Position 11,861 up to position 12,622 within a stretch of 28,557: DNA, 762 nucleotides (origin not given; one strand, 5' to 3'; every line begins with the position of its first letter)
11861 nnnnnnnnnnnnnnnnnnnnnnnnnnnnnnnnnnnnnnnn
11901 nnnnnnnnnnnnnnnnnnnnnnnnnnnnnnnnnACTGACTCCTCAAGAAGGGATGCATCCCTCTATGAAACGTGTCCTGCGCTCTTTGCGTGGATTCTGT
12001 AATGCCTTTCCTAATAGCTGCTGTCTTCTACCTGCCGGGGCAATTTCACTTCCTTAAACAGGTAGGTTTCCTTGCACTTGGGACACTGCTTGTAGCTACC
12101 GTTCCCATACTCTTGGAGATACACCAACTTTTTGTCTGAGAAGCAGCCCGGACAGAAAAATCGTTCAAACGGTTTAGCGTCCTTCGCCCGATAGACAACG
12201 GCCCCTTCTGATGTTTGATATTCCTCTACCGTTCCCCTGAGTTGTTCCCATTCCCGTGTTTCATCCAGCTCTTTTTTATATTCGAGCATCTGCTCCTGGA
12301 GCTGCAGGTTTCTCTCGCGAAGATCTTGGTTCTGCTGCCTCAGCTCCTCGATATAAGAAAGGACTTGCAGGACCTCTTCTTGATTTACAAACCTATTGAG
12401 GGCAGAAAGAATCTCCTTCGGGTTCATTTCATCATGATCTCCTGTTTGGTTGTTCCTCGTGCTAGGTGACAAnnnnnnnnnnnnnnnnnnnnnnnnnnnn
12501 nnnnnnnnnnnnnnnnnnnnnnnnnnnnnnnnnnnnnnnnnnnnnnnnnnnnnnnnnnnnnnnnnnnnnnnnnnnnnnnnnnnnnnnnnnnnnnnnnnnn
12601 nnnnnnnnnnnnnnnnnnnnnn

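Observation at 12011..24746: Non-canonical DISARM class-1-like defense operon: HTH - DrmA-like helicase-nuclease fusion - SNF2 (DrmD) - N6A MTase (DrmMI) - Zn-ribbon protein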

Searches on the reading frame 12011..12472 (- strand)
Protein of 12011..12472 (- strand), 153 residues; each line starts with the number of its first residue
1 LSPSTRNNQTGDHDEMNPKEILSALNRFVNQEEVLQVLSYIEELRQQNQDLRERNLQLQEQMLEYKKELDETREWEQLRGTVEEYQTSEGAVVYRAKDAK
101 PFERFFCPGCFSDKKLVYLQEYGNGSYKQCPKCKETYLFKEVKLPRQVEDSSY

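Call 4: search_protein_families(library=pfam, proteins=[window:12011-12472:-], max_evalue=0.01)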
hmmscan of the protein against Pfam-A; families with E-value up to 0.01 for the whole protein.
window:12011-12472:- (153 aa): 1 family
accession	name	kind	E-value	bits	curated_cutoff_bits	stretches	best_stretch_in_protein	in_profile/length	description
PF07200.18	Mod_r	-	0.00053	20.4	30.1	1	24-87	17-79/146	Modifier of rudimentary (Mod(r)) protein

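Call 5: search_protein_families(library=padloc, proteins=[window:12011-12472:-], max_evalue=0.01)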
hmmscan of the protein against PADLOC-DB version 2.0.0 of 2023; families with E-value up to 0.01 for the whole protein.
window:12011-12472:- (153 aa): 1 family
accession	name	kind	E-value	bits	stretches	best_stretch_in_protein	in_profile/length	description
PDLC03865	LmuB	-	0.0015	14.8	1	16-90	275-344/1007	-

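Call 6: search_protein_families(library=ncbifam, proteins=[window:12011-12472:-], max_evalue=0.01)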
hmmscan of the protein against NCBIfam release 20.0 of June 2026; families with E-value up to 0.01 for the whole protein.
window:12011-12472:- (153 aa): 1 family
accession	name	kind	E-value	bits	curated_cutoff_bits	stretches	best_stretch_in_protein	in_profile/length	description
NF010532.0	PRK13922.9-3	equivalog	0.00093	18.3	243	1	32-95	51-116/280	rod shape-determining protein MreC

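Call 41: find_homologous_proteins(query=window:12011-12427:-, max_evalue=0.001)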
Query window:12011-12427:- (138 aa): 2 proteins with E <= 0.001 among 11 candidates.
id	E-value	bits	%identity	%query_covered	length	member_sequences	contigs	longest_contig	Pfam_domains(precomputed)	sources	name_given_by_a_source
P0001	5.0e-85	300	100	100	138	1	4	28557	-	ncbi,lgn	-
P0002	4.4e-45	171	85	68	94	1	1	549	-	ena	-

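Call 58: search_protein_representatives(protein=window:12011-12427:-)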
Query: 138 residues. Proteins with E-value up to 0.001 (for the whole library): 198; up to 1e-10: 7; up to 1e-30: 1. The best 150 are listed.
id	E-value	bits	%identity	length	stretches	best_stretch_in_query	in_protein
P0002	1.4e-45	170.5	86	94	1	1-93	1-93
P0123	2.3e-19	85.7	36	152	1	5-126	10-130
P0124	1.1e-16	77.0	34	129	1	4-125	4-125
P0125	2.7e-12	62.9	31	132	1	1-133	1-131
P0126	1.4e-11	60.5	34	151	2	40-122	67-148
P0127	7.0e-11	58.3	36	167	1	26-124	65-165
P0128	7.0e-11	58.3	35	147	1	2-123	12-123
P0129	1.5e-10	57.2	28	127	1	1-122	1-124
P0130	1.6e-10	57.1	37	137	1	1-100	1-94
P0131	9.9e-10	54.5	31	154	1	16-126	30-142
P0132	1.4e-09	54.1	36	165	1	4-126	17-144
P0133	2.0e-09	53.5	37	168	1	23-131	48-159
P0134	2.8e-09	53.1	33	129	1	25-117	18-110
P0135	2.8e-09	53.1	28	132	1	3-121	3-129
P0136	3.2e-09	52.9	31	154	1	6-127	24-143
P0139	7.6e-09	51.7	39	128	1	26-123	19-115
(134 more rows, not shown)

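Call 59: find_encoding_contigs(protein=P0123, flank=8000, max_places=4)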
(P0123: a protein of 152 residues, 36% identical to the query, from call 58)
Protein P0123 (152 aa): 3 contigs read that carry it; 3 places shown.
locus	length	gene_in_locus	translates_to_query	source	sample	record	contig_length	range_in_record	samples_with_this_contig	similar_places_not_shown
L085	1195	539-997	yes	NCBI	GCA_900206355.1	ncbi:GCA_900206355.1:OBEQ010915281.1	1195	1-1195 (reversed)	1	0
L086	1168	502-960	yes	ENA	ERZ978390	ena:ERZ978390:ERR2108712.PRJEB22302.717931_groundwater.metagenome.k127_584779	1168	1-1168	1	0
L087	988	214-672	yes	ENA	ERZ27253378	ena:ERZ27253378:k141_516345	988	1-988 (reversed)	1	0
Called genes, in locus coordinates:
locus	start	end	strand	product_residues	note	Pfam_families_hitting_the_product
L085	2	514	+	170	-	?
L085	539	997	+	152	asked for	-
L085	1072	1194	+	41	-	?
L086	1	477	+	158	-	?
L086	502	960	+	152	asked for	-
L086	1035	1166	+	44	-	?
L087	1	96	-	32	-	?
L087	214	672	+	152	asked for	-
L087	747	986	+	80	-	?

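Call 61: list_cluster_members(proteins=[P0124, P0125, P0126, P0127, P0128, P0129, P0131, P0132, P0133, P0139])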
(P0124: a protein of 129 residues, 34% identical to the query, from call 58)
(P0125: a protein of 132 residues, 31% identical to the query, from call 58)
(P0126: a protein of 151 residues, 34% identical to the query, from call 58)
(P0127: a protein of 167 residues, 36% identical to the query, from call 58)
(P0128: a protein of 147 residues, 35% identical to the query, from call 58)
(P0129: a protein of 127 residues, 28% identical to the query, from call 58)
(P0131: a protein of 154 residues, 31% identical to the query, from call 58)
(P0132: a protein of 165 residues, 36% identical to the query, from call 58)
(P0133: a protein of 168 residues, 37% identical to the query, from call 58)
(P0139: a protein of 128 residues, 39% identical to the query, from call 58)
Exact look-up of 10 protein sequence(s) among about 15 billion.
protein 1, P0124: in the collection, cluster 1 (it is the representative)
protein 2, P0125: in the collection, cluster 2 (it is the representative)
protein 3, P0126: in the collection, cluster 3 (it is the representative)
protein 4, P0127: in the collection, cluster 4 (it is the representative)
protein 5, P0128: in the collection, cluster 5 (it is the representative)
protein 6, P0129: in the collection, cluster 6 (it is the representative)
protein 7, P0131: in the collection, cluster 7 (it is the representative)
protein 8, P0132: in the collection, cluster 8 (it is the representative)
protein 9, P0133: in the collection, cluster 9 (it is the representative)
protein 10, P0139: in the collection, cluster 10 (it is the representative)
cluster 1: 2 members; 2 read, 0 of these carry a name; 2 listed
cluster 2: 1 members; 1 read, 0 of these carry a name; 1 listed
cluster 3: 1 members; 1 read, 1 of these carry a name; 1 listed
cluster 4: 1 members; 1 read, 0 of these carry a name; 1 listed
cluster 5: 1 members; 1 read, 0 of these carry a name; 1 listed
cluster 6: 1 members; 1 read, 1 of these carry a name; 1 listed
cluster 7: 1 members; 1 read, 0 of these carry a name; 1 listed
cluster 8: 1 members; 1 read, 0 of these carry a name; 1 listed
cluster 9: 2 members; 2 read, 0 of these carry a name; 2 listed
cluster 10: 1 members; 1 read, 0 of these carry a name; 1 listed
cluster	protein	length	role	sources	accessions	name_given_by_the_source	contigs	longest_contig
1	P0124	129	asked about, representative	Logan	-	-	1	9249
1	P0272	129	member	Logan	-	-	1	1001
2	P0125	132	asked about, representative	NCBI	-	-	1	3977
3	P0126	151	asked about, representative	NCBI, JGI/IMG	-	FtsZ-binding cell division protein ZapB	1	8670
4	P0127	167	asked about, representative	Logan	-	-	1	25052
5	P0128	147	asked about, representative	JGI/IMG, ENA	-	-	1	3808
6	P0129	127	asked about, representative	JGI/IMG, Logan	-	hypothetical protein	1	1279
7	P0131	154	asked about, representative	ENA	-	-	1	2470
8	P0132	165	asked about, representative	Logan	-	-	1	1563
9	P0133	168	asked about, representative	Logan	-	-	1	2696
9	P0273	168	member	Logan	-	-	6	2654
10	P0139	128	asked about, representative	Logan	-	-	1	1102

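Call 62: find_encoding_contigs(protein=P0127, flank=10000, max_places=2)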
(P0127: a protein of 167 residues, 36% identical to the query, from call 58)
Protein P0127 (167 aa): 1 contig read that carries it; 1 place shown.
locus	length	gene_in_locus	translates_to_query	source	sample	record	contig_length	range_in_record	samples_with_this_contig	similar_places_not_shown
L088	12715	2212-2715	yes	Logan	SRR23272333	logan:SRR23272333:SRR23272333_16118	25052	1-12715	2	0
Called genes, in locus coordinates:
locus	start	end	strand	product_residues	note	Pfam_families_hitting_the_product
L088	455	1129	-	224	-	PF02586:SRAP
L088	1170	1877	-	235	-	PF01555:N6_N4_Mtase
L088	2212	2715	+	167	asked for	-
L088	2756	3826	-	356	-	-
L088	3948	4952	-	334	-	-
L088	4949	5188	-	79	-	-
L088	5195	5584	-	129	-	-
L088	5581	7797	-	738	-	PF10145:PhageMin_Tail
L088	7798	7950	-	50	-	-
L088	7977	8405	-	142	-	-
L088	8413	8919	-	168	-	PF04985:Phage_tube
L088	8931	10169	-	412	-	-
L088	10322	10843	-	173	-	-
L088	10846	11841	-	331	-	-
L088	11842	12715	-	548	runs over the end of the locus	-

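Call 63: find_encoding_contigs(protein=P0124, flank=10000, max_places=2)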
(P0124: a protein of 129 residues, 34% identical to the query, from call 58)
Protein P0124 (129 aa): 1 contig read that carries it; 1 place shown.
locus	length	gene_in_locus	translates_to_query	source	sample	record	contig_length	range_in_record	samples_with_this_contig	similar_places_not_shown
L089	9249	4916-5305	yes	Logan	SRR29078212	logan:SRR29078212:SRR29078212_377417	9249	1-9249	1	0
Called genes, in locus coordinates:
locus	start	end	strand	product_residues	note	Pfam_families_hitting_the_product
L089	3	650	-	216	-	?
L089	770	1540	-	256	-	-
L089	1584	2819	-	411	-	-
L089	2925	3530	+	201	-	-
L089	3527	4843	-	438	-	-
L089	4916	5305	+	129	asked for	-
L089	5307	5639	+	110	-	-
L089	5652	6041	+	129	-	-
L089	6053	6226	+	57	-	-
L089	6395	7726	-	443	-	-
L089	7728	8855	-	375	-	-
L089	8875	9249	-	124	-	?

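Call 64: find_encoding_contigs(protein=P0126, flank=10000, max_places=2)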
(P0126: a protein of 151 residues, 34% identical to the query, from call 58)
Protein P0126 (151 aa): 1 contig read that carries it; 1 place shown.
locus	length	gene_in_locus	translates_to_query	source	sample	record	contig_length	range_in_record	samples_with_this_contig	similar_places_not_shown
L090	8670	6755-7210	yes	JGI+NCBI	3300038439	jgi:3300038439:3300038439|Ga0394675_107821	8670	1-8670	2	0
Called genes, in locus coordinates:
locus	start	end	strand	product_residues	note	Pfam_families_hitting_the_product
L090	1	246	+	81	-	?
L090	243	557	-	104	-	PF13237:Fer4_10 (faint), PF14697:Fer4_21 (faint), PF12838:Fer4_7 (weak), PF13187:Fer4_9 (faint), PF12797:Fer4_2 (weak), PF12837:Fer4_6 (weak), PF00037:Fer4, PF13484:Fer4_16 (weak)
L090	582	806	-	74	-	PF01037:AsnC_trans_reg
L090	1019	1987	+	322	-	PF00877:NLPC_P60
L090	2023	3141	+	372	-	PF05684:DUF819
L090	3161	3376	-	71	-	PF12441:CopG_antitoxin (weak), PF14384:BrnA_antitoxin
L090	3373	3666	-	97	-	PF04365:BrnT_toxin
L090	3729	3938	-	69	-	-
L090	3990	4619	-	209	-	PF01726:LexA_DNA_bind, PF00717:Peptidase_S24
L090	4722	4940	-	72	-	-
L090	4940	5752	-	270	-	PF03400:DDE_Tnp_IS1 (weak)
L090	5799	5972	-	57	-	PF01381:HTH_3 (weak)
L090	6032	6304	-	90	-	-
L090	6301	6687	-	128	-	-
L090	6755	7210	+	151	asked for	-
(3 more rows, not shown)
